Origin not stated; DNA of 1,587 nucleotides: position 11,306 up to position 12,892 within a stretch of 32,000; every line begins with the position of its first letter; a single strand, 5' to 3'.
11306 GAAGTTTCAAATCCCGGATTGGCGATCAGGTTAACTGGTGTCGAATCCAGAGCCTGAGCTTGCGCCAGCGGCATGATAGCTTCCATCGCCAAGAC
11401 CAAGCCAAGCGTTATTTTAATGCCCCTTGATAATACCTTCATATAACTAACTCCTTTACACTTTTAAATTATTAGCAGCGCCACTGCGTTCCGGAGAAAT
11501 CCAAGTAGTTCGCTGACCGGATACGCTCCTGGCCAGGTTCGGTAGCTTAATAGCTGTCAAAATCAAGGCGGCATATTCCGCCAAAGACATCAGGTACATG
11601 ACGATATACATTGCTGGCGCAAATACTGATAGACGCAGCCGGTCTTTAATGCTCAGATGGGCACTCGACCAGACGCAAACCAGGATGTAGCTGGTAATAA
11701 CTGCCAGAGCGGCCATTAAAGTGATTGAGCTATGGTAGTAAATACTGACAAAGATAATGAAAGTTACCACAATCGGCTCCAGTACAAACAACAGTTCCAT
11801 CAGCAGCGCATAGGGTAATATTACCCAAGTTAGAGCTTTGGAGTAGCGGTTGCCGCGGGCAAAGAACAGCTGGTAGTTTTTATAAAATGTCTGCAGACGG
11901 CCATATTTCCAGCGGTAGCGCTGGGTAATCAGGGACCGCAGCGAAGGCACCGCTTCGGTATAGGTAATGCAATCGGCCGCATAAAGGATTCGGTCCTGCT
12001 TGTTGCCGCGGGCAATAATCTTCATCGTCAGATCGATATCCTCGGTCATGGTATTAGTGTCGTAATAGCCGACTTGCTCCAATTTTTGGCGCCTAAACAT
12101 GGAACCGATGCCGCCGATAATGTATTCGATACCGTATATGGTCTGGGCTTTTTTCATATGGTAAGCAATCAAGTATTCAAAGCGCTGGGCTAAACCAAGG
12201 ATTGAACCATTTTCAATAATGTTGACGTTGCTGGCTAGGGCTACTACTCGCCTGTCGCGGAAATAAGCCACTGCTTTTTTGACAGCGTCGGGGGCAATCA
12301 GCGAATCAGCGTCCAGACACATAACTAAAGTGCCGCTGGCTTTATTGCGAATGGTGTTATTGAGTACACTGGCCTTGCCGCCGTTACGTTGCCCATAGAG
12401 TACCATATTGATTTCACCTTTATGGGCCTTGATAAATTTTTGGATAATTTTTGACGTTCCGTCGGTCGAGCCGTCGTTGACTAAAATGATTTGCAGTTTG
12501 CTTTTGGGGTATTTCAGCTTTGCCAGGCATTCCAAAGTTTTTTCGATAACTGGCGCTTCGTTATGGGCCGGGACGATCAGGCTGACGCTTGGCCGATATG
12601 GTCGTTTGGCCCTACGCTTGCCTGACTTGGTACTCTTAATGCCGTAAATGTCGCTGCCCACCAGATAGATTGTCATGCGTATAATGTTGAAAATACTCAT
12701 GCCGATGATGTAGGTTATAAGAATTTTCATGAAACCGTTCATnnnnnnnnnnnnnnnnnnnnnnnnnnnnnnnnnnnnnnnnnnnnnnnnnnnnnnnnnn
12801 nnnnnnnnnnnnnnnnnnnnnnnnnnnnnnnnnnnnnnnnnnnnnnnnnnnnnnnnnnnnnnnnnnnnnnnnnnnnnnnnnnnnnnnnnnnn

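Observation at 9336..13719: Sortase embedded in an exopolysaccharide synthase/deacetylase operon headed by a tiny sorting-signal-only protein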

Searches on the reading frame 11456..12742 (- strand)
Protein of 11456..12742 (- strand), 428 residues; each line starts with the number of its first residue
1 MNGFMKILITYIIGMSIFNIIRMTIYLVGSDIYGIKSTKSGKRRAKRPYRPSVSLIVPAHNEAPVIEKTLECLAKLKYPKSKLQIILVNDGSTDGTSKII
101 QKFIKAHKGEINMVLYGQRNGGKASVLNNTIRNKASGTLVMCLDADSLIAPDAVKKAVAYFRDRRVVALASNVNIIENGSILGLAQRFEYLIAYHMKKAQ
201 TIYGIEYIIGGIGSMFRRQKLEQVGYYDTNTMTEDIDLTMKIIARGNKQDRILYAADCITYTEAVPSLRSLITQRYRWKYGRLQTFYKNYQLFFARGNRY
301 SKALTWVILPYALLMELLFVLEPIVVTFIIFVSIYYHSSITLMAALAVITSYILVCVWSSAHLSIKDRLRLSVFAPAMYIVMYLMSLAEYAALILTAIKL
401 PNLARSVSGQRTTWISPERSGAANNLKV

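Call 3: search_protein_families(library=pfam, proteins=[window:11456-12742:-], max_evalue=0.1)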
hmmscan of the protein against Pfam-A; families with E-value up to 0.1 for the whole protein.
window:11456-12742:- (428 aa): 9 families
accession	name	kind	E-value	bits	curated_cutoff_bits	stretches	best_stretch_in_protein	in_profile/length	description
PF00535.33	Glycos_transf_2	-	2.2e-29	103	23.3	1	54-224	1-167/168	Glycosyl transferase family 2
PF13641.12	Glyco_tranf_2_3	-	7e-25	88.8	27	1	51-281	1-230/230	Glycosyltransferase like family 2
PF13632.12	Glyco_trans_2_3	-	1.2e-19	71.3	27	1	140-332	2-191/198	Glycosyl transferase family group 2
PF10111.15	Glyco_tranf_2_2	-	8.8e-09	35.7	27.3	1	55-242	4-199/276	Glycosyltransferase like family 2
PF03142.21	Chitin_synth_2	-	6.5e-08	32.1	27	1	139-222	204-290/527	Chitin synthase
PF13506.12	Glyco_transf_21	-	7.6e-06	25.9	21.7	1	123-249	18-144/174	Glycosyl transferase family 21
PF13704.12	Glyco_tranf_2_4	-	0.00019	22.3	27.5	1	60-151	1-86/98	Glycosyl transferase family 2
PF03452.20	Anp1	-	0.017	15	28.8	1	47-108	17-80/263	Anp1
PF13768.12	VWA_3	-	0.082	13.4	27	0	59-120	73-135/155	von Willebrand factor type A domain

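Call 4: search_protein_families(library=ncbifam, proteins=[window:11456-12742:-], max_evalue=0.1)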
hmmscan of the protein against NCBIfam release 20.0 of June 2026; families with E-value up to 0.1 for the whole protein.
window:11456-12742:- (428 aa): 28 families (the best 25 are shown)
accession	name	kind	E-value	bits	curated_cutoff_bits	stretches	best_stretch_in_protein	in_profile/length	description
TIGR03937.1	PgaC_IcaA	equivalog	4e-54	184.1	422.3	1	4-419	1-406/407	poly-beta-1,6-N-acetyl-D-glucosamine synthase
TIGR03111.1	glyc2_xrt_Gpos1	hypoth_equivalog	1.5e-33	116.3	363.95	1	16-392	14-396/439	TIGR03111 family XrtG-associated glycosyltransferase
TIGR04242.1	nodulat_NodC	equivalog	2e-20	73.2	550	1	14-395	10-386/395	chitooligosaccharide synthase NodC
TIGR03030.1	CelA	equivalog_domain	8.6e-20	70.3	699.1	2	42-169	122-261/714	UDP-forming cellulose synthase catalytic subunit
TIGR03965.1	mycofact_glyco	equivalog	1.7e-17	63.5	280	1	44-276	67-294/467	mycofactocin biosynthesis glycosyltransferase MftF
TIGR04283.1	glyco_like_mftF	equivalog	1e-15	58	182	1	53-246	1-173/221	TIGR04283 family arsenosugar biosynthesis glycosyltransferase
NF047683.1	TeichurnBiosyTuaG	equivalog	2.2e-14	53.7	400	1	49-246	4-190/252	teichuronic acid biosynthesis protein TuaG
NF053846.1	glyco_with_XrtP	equivalog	2.7e-14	52.7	520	1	46-390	36-410/440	XrtP-associated glycosyltransferase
NF041875.1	EPS_EpsD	equivalog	2.8e-14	53.2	370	1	53-272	1-217/325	exopolysaccharide biosynthesis glycosyltransferase EpsD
TIGR03469.1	HpnB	hypoth_equivalog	2e-13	50.1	379.25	1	44-171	37-169/386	hopene-associated glycosyltransferase HpnB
NF008558.0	PRK11498.1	equivalog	3.6e-13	48.4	992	1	50-359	272-577/872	UDP-forming cellulose synthase catalytic subunit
NF041865.1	EpsU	equivalog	6.9e-13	48.4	700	1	43-316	31-298/394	exopolysaccharide biosynthesis GT2 family glycosyltransferase EpsU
NF007482.0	PRK10073.1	equivalog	8.5e-13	48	423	1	51-156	6-105/334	glycosyltransferase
NF047588.1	GlcsyltransPgfSStrep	equivalog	1.1e-10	41.2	500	1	53-188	3-137/308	glycosyltransferase PgfS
NF038302.1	EPS_HpsE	equivalog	1.6e-09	37.2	300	1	54-172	4-123/307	hormogonium polysaccharide biosynthesis glycosyltransferase HpsE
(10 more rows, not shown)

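Call 74: list_cluster_members(proteins=[P0001, P0012, window:11456-12742:-, window:9685-11442:-, window:9336-9722:-])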
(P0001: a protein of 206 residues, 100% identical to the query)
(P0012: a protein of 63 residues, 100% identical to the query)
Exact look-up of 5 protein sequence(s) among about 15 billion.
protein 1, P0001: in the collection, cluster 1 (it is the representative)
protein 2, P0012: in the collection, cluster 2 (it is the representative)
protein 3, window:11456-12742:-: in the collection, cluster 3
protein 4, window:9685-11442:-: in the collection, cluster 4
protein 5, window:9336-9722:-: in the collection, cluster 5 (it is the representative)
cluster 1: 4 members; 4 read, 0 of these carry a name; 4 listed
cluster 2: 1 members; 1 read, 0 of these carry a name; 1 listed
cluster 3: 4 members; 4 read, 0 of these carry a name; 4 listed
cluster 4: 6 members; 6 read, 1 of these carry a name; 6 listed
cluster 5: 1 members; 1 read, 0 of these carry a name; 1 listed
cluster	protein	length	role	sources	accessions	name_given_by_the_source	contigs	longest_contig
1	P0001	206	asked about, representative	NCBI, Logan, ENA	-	-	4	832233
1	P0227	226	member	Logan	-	-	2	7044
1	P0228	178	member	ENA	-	-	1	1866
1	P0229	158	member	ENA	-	-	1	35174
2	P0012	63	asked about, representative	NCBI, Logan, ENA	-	-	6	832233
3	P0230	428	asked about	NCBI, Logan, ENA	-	-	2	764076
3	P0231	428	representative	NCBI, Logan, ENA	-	-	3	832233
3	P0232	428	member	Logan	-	-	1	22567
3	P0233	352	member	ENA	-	-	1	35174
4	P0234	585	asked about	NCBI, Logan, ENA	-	-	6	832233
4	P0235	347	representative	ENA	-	-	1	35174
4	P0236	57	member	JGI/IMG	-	hypothetical protein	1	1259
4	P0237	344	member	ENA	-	-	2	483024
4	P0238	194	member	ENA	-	-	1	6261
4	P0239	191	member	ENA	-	-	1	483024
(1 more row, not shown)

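Call 78: search_solved_structures(query=window:11456-12742:-, max_evalue=0.001, show_alignments=1)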
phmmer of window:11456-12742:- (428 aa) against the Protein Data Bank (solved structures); distinct sequences matched with E-value up to 0.001: 24.
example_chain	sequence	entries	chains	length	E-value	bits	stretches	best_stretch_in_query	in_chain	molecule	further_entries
6yv7_B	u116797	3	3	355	1.8e-21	79.8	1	48-267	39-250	Glycosyl transferase, family 2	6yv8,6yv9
6yv7_A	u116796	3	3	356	1.8e-21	79.8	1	48-267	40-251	Glycosyl transferase, family 2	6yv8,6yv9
2z87_A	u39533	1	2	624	1.7e-13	53.5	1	49-183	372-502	Chondroitin synthase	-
2z86_A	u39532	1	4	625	1.7e-13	53.5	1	49-183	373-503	Chondroitin synthase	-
5ej1_A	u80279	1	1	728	2.4e-12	49.7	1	44-357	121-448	Putative cellulose synthase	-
4hg6_A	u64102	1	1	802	3.2e-12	49.3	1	45-357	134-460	Cellulose Synthase Subunit A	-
4p00_A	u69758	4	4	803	3.2e-12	49.3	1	45-357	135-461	Cellulose Synthase A subunit | Cellulose Synthase subunit A | Putative cellulose synthase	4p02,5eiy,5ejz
6p61_A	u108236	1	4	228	1.3e-10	44.1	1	50-155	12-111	Glycosyltransferase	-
7lby_A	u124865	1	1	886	1.5e-10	43.8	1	50-356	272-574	Cellulose synthase catalytic subunit [UDP-forming]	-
9b8v_E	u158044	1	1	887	1.5e-10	43.8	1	50-356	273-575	Cellulose synthase catalytic subunit [UDP-forming]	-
9fmv_A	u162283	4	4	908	1.6e-10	43.7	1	50-356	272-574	Cellulose synthase catalytic subunit [UDP-forming]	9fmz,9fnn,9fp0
5tze_C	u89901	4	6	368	2.4e-10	43.2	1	53-165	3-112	Glycosyl transferase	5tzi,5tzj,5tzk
5tz8_A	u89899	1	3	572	4.9e-10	42.1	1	53-165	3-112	Glycosyl transferase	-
5hea_A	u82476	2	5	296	1.2e-06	30.9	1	53-150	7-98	Putative glycosyltransferase (GalT1)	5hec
8smm_A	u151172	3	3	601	3.4e-06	29.5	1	22-110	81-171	Hyaluronan synthase 1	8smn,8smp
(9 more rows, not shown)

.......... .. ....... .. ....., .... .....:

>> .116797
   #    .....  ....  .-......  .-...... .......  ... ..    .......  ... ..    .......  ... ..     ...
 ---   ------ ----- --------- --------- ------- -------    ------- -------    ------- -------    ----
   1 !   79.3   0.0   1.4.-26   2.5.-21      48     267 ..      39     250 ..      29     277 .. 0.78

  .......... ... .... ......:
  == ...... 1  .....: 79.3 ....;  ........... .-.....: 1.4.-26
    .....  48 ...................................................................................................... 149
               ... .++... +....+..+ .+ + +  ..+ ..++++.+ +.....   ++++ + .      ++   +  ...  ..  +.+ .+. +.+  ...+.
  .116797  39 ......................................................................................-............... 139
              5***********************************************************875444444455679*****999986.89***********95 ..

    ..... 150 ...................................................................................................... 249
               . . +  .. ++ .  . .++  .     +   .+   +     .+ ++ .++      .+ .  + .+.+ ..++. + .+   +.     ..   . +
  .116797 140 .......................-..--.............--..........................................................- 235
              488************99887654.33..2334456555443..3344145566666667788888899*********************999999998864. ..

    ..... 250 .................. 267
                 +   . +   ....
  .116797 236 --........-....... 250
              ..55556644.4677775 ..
